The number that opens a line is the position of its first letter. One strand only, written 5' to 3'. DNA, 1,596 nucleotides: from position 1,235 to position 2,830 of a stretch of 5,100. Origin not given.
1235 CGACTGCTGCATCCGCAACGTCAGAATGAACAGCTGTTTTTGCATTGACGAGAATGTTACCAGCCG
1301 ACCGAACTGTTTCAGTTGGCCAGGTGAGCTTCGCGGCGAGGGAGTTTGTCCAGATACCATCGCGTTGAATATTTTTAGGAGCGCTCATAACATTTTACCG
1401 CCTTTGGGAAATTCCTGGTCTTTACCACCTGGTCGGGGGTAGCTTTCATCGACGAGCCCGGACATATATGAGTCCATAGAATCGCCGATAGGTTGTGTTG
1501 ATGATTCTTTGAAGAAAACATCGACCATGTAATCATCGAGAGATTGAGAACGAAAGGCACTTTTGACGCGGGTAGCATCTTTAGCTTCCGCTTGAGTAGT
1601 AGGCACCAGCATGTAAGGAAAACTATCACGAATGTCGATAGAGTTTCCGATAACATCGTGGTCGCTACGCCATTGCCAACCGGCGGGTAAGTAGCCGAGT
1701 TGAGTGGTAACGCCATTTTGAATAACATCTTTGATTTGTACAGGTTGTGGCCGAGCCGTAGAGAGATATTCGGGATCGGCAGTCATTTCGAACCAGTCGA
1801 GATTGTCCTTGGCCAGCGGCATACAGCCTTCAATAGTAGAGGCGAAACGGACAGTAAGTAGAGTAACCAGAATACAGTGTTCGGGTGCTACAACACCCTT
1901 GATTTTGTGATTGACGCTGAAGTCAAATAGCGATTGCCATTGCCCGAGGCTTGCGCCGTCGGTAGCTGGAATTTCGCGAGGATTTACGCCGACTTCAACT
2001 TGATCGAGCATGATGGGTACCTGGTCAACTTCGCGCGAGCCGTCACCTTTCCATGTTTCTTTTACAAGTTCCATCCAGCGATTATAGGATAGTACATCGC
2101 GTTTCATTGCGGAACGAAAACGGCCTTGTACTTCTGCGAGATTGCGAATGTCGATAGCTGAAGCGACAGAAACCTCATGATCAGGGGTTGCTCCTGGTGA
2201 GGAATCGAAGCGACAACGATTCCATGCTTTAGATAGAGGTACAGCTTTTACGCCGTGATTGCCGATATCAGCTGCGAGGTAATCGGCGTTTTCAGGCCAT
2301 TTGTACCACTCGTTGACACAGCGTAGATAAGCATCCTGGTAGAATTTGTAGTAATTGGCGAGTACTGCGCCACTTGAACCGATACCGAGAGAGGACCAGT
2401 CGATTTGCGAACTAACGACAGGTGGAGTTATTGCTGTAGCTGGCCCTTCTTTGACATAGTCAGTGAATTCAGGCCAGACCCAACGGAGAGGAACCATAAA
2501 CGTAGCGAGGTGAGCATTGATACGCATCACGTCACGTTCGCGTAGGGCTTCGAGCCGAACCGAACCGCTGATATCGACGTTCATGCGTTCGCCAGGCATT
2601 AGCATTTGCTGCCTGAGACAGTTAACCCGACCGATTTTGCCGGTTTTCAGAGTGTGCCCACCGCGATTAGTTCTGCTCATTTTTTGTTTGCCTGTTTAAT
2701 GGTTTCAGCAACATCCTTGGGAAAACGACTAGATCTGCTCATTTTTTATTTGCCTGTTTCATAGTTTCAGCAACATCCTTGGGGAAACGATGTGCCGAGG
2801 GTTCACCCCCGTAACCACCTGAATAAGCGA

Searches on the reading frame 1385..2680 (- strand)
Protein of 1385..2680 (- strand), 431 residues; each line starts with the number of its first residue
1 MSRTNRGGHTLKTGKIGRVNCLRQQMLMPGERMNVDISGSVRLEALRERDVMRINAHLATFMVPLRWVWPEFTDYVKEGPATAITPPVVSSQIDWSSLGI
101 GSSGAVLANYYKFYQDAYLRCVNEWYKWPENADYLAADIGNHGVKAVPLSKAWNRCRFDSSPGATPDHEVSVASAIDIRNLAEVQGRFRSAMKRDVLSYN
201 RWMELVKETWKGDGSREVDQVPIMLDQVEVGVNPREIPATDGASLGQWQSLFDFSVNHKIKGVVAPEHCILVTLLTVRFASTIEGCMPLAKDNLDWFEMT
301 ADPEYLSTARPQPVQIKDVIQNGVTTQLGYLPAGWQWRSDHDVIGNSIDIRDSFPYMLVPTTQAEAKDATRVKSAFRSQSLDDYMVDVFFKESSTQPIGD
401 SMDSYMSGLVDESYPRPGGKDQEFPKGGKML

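Call 7: search_protein_families(library=pfam, proteins=[window:1385-2680:-], max_evalue=0.1)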
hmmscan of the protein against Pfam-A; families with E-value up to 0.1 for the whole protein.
window:1385-2680:- (431 aa): 1 family
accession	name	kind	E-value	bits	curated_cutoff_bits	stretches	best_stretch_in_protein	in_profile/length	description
PF02305.22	Phage_F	-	1.7e-23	83.6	25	2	5-141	14-160/501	Capsid protein (F protein)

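Call 9: find_related_loci(query=window:1385-2680:-, collection=viral_contigs, flank=6000)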
Query window:1385-2680:- (431 aa) in viral_contigs; peptide patterns used: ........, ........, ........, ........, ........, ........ (x = any residue, [..] = any of these).
2 stretches matched a pattern; 1 encode a relative of the query (tblastn E <= 1e-3); 1 distinct loci.
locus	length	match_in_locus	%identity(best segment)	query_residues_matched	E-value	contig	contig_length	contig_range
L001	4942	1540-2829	81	1-430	0e+0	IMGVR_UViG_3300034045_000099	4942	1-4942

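Call 16: find_homologous_proteins(query=window:1385-2680:-, max_evalue=1e-10)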
Query window:1385-2680:- (431 aa): 357 proteins with E <= 1e-10 among 5182 candidates; the best 120 are listed.
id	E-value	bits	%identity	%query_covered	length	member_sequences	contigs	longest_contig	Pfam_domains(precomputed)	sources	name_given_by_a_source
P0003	1.3e-277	939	100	94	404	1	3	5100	PF02305.23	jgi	jgi:hypothetical protein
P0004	2.1e-225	767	80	94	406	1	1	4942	PF02305.23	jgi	jgi:hypothetical protein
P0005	9.5e-219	745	73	100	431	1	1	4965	PF02305.23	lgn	-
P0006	2.1e-216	737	71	100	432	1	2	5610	PF02305.23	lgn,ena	-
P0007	1.7e-212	725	71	100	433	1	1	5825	PF02305.23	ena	-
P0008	1.5e-211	721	70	100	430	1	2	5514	PF02305.23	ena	-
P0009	1.6e-209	715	69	100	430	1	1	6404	PF02305.23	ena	-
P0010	2.8e-206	704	70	100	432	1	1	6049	PF02305.23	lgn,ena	-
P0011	2.2e-205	701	70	100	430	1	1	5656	PF02305.23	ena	-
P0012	3.5e-205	700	68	100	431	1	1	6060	PF02305.23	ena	-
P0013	5.9e-205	700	70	100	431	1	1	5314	PF02305.23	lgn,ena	-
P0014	7.5e-205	699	66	100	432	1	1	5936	PF02305.23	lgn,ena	-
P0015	8.9e-205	699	67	100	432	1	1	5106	PF02305.23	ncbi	-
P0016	1.0e-204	699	69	100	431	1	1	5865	PF02305.23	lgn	-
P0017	2.8e-204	697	72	94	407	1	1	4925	PF02305.23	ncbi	-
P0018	5.7e-204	696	68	100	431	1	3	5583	PF02305.23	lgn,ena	-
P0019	2.4e-201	688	69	100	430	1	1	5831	PF02305.23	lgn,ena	-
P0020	4.6e-201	687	67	100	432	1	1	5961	PF02305.23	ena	-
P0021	1.2e-199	682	66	100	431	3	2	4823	PF02305.23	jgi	-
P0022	1.6e-199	682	65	100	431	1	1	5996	PF02305.23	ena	-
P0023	3.2e-198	678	66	100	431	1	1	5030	PF02305.23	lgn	-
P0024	1.4e-197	675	68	100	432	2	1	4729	PF02305.23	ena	-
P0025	1.5e-197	675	66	100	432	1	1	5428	PF02305.23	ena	-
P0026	1.4e-196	672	66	100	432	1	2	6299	PF02305.23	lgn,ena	-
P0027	1.7e-196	672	67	100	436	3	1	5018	PF02305.23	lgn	-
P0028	2.2e-196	671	65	100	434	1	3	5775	PF02305.23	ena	-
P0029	2.3e-196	671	65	100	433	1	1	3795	PF02305.23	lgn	-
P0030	2.4e-196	671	66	100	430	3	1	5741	PF02305.23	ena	-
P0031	9.2e-196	669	66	100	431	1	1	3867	PF02305.23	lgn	-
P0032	5.1e-195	667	66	100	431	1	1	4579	PF02305.23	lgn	-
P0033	3.9e-194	664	65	100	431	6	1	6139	PF02305.23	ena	-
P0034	1.5e-193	662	65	100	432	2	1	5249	PF02305.23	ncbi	-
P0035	5.2e-193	660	66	100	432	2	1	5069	PF02305.23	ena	-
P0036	2.0e-192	658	64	100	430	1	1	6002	PF02305.23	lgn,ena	-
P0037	4.6e-192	657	67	100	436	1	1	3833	PF02305.23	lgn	-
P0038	6.8e-192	657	65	100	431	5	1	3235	PF02305.23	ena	-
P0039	9.1e-192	656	64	99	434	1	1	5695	PF02305.23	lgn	-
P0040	1.5e-191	656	67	100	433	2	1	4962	PF02305.23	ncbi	-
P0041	1.9e-191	655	67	100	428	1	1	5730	PF02305.23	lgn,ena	-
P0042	8.3e-191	653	66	100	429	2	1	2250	PF02305.23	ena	-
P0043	4.2e-190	651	65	100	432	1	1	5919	PF02305.23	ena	-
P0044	5.5e-190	650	65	100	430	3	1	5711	PF02305.23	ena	-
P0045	1.1e-189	649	70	93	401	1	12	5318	PF02305.23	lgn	-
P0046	5.8e-189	647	64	100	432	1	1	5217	PF02305.23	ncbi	-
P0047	7.9e-189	647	65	100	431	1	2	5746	PF02305.23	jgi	jgi:hypothetical protein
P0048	1.1e-188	646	69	92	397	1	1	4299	PF02305.23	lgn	-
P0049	1.2e-187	643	64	100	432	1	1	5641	PF02305.23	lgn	-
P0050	1.4e-187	643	63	100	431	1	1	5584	PF02305.23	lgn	-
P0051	8.4e-187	640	66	100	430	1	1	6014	PF02305.23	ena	-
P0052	1.7e-185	636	65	100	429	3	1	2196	PF02305.23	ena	-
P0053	3.9e-184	631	64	100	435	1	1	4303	PF02305.23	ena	-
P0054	1.2e-183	630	65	100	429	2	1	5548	PF02305.23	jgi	jgi:hypothetical protein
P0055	1.6e-183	629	63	100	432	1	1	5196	PF02305.23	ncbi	-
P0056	2.8e-183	628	63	100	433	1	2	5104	PF02305.23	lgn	-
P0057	4.0e-183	628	62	100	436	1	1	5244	PF02305.23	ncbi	-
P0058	6.5e-183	627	62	100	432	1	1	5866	PF02305.23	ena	-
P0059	7.3e-183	627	64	100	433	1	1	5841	PF02305.23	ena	-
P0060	1.9e-182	626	61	100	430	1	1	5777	PF02305.23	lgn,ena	-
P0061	3.4e-182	625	63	100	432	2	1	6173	PF02305.23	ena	-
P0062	4.6e-182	624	63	100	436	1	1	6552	PF02305.23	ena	-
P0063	6.3e-182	624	64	100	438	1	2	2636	PF02305.23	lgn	-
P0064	6.8e-182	624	63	100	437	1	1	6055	PF02305.23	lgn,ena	-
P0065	6.9e-182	624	67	93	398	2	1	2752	PF02305.23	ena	-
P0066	9.3e-182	623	62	100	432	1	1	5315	PF02305.23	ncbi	-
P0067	1.3e-181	623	64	100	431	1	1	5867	PF02305.23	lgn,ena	-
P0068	2.2e-181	622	65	99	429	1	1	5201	PF02305.23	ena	-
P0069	3.4e-181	621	62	100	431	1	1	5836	PF02305.23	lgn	-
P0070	5.5e-181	621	64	100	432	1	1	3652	PF02305.23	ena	-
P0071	1.2e-180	620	65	100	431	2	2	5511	PF02305.23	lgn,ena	-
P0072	5.8e-180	617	63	100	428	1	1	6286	PF02305.23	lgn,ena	-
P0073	8.6e-180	617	60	100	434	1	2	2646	PF02305.23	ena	-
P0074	1.5e-179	616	62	100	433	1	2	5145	PF02305.23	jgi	jgi:hypothetical protein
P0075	1.4e-178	613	61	100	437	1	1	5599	PF02305.23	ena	-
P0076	3.6e-178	611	62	100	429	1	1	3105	PF02305.23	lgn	-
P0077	1.8e-177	609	61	100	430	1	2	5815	PF02305.23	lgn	-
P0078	2.1e-177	609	61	100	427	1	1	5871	PF02305.23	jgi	jgi:hypothetical protein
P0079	2.9e-177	608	62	100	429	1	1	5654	PF02305.23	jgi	jgi:hypothetical protein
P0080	3.0e-177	608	63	100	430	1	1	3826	PF02305.23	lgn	-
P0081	4.7e-177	608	61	100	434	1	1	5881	PF02305.23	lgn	-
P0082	8.7e-177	607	63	100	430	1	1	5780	PF02305.23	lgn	-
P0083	9.8e-177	607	62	100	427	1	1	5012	PF02305.23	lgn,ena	-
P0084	2.6e-176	605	60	100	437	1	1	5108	PF02305.23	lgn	-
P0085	3.0e-176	605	62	100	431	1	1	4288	PF02305.23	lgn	-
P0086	5.5e-176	604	60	100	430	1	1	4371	PF02305.23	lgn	-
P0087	1.7e-175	603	65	92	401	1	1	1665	PF02305.23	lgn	-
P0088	5.1e-175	601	62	100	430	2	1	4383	PF02305.23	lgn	-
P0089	2.8e-174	599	58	100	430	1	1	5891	PF02305.23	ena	-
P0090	6.6e-174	597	61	100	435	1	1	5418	PF02305.23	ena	-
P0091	7.2e-174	597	63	100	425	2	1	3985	PF02305.23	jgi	-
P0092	7.3e-174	597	62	100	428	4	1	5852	PF02305.23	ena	-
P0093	1.4e-173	596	59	100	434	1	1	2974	PF02305.23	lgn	-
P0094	1.9e-173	596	62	100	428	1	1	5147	PF02305.23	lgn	-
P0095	1.9e-173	596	60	100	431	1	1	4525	PF02305.23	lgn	-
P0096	2.0e-173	596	61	100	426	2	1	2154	PF02305.23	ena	-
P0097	3.2e-173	595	61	100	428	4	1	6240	PF02305.23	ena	-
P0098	1.4e-172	593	61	100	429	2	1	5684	PF02305.23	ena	-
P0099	1.4e-172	593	61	100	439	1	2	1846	PF02305.23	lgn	-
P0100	6.1e-172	591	60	100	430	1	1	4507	PF02305.23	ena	-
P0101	6.3e-172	591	61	100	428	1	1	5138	PF02305.23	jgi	jgi:hypothetical protein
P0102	6.7e-172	591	60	100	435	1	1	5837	PF02305.23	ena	-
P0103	7.2e-172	591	61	100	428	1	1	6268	PF02305.23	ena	-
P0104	8.3e-172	591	60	100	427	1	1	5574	PF02305.23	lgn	-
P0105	9.6e-172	590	61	100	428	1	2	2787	PF02305.23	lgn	-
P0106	1.9e-171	589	61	100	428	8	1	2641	PF02305.23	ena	-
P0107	2.7e-171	589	60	100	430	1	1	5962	PF02305.23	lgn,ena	-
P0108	5.2e-171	588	61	100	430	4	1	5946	PF02305.23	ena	-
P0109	5.2e-171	588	65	93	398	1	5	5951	PF02305.23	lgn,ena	-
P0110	7.1e-171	587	61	100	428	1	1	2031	PF02305.23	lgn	-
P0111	7.8e-171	587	61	100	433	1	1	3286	PF02305.23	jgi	jgi:hypothetical protein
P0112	9.0e-171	587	60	100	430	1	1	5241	PF02305.23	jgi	jgi:hypothetical protein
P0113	9.2e-171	587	62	100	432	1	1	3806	PF02305.23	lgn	-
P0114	1.9e-170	586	60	100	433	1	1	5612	PF02305.23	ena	-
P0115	1.9e-170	586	61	100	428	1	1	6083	PF02305.23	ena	-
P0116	2.4e-170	586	60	100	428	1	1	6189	PF02305.23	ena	-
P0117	4.9e-170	585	59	100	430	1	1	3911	PF02305.23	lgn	-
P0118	5.4e-170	585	61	100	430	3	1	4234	PF02305.23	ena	-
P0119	5.5e-170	584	60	100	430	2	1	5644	PF02305.23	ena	-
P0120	5.7e-170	584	60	100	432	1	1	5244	PF02305.23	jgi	jgi:hypothetical protein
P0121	7.2e-170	584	60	100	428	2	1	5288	PF02305.23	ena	-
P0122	1.6e-169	583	60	100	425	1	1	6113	PF02305.23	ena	-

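Call 17: search_dna_similar(query=window:1385-2680:-, collection=phages, mode=protein, max_rows=30)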
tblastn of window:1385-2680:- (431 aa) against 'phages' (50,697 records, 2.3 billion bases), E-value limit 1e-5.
Records with a match: 581; places in all: 581; records where one place covers at least 80% of the query: 576.
Best place of each record, by identity: <60% 581.
By first word of the organism name: Enterobacteria 380; Escherichia 177; Microviridae 5; Salmonella 4; Sinsheimervirus 4; Eel 3; Vibrio 3; Shigella 2; Pectobacterium 1; Protaetiibacter 1; and 1 more.
By host as written in the record: Escherichia coli C 349; - 102; Escherichia coli 61; Salmonella sp. 34; Escherichia coli IJ1862 6; Salmonella enterica serovar Typhimurium 3; Enterobacteria 2; Escherichia coli MG1655, K12 2; and 18 more.
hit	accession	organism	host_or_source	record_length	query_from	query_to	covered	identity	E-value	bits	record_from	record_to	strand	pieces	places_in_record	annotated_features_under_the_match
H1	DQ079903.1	Enterobacteria phage ID41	-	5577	11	418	95%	24.9%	2e-28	123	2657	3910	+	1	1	F: gpF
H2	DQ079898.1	Enterobacteria phage ID8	-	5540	11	418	95%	24.9%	2e-28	124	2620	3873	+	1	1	F: gpF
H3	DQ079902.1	Enterobacteria phage NC19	-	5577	11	418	95%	24.7%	4e-28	123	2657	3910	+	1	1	F: gpF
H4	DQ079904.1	Enterobacteria phage WA6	-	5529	11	418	95%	24.7%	7e-28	122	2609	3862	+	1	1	F: gpF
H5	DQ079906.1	Enterobacteria phage NC10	-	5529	11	418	95%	24.7%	9e-28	122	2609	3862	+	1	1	F: gpF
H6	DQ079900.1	Enterobacteria phage NC2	-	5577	11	418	95%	24.7%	9e-28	122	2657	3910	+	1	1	F: gpF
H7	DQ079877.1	Escherichia phage ID52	-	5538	11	418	95%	24.7%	1e-27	122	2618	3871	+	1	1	F: gpF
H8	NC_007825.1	Escherichia phage ID52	-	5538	11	418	95%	24.7%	1e-27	122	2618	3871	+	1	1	F: gpF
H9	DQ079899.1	Enterobacteria phage WA5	-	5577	11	418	95%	24.5%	1e-28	124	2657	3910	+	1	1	F: gpF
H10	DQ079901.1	Enterobacteria phage NC13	-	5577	11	418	95%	24.5%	2e-28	124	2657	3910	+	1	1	F: gpF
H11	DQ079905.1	Enterobacteria phage ID12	-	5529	11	418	95%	24.5%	2e-27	121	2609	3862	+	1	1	F: gpF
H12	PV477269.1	Shigella phage vB_1081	Shigella sonnei 1081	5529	11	418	95%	24.5%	5e-27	119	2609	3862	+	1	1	major capsid protein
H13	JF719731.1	Escherichia phage G4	Escherichia coli IJ1862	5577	11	418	95%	24.4%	2e-28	124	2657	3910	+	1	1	F: F protein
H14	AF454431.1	Escherichia phage G4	-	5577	11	418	95%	24.3%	2e-28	124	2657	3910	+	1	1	F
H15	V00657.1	Escherichia phage G4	-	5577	11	418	95%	24.3%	5e-27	119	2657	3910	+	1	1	unnamed protein product; reading frame (F protein)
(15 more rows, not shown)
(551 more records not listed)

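Call 18: find_encoding_contigs(protein=P0005, flank=6000, max_places=2)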
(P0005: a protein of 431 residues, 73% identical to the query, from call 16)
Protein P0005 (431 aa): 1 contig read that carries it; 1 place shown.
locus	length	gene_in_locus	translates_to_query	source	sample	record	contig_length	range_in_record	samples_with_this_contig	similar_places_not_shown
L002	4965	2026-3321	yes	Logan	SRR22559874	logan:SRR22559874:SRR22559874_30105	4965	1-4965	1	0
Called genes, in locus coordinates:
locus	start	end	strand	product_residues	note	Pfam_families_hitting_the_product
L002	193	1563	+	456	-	PF23343:REP_ORF2-G2P (weak)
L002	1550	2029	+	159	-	PF02925:gpD (weak)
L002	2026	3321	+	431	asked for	PF02305:Phage_F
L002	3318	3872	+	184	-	-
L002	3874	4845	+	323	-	-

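Call 20: find_encoding_contigs(protein=P0003, flank=6000, max_places=6)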
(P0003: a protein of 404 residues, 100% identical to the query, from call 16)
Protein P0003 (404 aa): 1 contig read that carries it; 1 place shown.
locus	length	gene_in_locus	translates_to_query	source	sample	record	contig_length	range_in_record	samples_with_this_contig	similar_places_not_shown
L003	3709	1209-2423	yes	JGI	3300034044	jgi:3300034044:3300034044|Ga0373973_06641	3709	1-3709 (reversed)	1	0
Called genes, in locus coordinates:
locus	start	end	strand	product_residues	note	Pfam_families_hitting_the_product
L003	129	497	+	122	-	-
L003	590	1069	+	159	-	PF02925:gpD (weak)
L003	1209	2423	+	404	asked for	PF02305:Phage_F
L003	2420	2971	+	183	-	-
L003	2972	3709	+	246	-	?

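Call 24: find_related_loci(query=A3, collection=viral_contigs, flank=6000)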
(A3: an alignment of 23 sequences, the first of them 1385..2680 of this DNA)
Query A3 (431 aa) in viral_contigs; peptide patterns used: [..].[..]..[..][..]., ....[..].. (x = any residue, [..] = any of these).
119 stretches matched a pattern; 15 encode a relative of the query (tblastn E <= 1e-3); 15 distinct loci.
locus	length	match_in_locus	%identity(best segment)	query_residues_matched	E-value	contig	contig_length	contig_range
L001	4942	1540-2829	81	1-430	0e+0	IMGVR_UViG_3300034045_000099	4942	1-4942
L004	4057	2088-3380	67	1-431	0e+0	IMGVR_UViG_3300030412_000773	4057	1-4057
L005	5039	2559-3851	67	1-431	0e+0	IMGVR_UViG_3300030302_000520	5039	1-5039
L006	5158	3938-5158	66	1-407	0e+0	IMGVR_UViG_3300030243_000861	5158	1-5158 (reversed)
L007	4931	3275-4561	61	1-431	4e-178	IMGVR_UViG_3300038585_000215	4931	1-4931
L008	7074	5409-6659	58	5-431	1e-165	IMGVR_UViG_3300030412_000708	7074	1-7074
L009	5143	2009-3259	58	5-431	1e-167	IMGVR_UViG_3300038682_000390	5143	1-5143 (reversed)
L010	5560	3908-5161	56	5-431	4e-166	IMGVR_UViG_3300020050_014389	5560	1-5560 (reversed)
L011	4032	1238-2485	57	5-430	2e-169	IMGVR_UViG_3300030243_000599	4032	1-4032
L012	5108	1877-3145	55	1-430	1e-165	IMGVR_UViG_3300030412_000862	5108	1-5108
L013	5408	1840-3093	56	6-431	3e-164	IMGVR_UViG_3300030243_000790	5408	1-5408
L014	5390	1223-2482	55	5-431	2e-164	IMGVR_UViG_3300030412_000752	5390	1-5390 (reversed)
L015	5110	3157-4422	56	2-431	1e-163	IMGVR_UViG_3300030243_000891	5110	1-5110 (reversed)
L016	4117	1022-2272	56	5-430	4e-162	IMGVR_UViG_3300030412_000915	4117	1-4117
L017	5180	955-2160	42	5-408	2e-105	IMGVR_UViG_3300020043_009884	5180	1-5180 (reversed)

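Call 25: find_encoding_contigs(protein=P0017, flank=6000, max_places=1)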
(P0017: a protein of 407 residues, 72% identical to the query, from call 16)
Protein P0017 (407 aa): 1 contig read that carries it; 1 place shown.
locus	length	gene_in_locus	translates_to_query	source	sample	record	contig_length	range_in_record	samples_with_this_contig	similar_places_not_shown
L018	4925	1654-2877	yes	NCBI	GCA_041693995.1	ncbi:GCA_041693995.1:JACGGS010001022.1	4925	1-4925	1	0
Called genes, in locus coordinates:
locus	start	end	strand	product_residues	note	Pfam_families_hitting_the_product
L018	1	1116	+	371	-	?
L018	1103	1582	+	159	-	-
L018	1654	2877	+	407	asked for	PF02305:Phage_F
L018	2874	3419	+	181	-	-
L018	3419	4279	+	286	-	-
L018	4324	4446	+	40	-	-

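Call 26: find_encoding_contigs(protein=P0006, flank=6000, max_places=1)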
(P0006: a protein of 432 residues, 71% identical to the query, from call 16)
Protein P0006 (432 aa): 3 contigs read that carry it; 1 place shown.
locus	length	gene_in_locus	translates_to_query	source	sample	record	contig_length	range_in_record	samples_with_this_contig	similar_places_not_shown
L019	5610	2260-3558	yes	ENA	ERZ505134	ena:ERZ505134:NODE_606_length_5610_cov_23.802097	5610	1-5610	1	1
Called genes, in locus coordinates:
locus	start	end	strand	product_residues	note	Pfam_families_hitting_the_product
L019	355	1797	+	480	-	-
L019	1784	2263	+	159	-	-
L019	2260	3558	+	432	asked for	PF02305:Phage_F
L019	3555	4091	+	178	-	-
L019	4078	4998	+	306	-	-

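Call 27: find_encoding_contigs(protein=P0007, flank=6000, max_places=1)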
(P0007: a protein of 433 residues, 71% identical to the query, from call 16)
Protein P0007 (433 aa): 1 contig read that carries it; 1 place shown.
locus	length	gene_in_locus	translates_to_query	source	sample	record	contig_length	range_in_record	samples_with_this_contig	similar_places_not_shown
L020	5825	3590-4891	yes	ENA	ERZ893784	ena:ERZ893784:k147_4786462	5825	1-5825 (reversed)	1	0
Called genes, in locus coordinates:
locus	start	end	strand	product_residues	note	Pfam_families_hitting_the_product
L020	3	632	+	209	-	?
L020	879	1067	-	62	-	-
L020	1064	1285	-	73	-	-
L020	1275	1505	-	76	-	-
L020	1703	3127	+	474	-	PF23343:REP_ORF2-G2P (faint)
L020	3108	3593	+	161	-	-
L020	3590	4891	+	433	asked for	PF02305:Phage_F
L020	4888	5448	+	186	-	-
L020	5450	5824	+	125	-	?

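Call 28: find_encoding_contigs(protein=P0008, flank=6000, max_places=1)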
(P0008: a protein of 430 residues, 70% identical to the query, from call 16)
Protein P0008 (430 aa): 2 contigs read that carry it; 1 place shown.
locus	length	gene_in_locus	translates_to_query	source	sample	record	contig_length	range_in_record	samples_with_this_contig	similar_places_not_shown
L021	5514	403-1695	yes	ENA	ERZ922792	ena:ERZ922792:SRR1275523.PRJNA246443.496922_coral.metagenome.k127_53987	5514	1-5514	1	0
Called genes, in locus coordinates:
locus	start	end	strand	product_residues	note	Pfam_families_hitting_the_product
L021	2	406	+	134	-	?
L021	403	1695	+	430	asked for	PF02305:Phage_F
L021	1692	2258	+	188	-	-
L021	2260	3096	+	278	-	-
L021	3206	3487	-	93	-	-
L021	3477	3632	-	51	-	-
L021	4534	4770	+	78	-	-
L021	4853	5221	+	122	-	-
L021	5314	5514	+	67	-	?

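Call 68: find_encoding_contigs(protein=P0009, flank=6500, max_places=1)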
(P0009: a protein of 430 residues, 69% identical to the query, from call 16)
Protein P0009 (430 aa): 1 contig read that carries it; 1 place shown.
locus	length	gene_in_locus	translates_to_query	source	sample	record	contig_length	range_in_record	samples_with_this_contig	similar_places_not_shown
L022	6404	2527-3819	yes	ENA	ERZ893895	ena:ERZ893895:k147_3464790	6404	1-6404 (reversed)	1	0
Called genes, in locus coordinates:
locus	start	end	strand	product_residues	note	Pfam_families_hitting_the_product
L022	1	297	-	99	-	?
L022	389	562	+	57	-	-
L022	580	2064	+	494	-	-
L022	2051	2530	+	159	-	PF02925:gpD (weak)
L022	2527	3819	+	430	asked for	PF02305:Phage_F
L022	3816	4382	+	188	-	-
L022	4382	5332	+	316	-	-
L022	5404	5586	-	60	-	-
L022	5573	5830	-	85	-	-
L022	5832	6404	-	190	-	?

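Call 69: find_encoding_contigs(protein=P0010, flank=6500, max_places=1)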
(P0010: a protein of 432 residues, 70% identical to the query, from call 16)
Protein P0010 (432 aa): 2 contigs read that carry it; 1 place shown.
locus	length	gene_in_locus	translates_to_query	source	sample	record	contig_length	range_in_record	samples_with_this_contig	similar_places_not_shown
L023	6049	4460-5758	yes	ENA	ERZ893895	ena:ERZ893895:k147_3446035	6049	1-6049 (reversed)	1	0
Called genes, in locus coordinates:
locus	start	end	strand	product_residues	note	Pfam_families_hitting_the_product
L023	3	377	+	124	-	?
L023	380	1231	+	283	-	-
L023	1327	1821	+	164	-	-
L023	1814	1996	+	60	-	-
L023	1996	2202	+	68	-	-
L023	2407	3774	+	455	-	-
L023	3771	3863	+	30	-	-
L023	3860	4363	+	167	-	PF02925:gpD (weak)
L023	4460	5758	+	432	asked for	PF02305:Phage_F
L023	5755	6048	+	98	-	?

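Call 70: find_encoding_contigs(protein=P0013, flank=6500, max_places=1)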
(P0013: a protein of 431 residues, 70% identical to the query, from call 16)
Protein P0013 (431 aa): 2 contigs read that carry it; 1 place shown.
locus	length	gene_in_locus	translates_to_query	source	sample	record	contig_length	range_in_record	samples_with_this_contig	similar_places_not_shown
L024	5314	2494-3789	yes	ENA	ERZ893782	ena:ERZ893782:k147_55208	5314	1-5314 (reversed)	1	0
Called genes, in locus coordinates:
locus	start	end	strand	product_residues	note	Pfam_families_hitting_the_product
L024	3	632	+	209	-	?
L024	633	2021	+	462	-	-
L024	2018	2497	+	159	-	PF02925:gpD (weak)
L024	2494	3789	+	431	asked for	PF02305:Phage_F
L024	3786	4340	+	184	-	-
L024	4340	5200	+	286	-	-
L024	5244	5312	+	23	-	?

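Call 71: find_encoding_contigs(protein=P0015, flank=6500, max_places=1)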
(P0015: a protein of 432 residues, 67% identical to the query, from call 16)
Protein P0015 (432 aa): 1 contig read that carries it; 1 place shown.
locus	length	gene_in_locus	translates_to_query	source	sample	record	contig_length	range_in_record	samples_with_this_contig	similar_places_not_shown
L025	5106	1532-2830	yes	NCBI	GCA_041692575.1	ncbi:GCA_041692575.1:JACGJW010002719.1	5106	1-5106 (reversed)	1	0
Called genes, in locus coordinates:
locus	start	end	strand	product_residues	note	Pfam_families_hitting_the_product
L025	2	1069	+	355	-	?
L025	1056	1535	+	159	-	-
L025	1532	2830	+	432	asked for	PF02305:Phage_F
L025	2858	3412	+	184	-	-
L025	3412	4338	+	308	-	-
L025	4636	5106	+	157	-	?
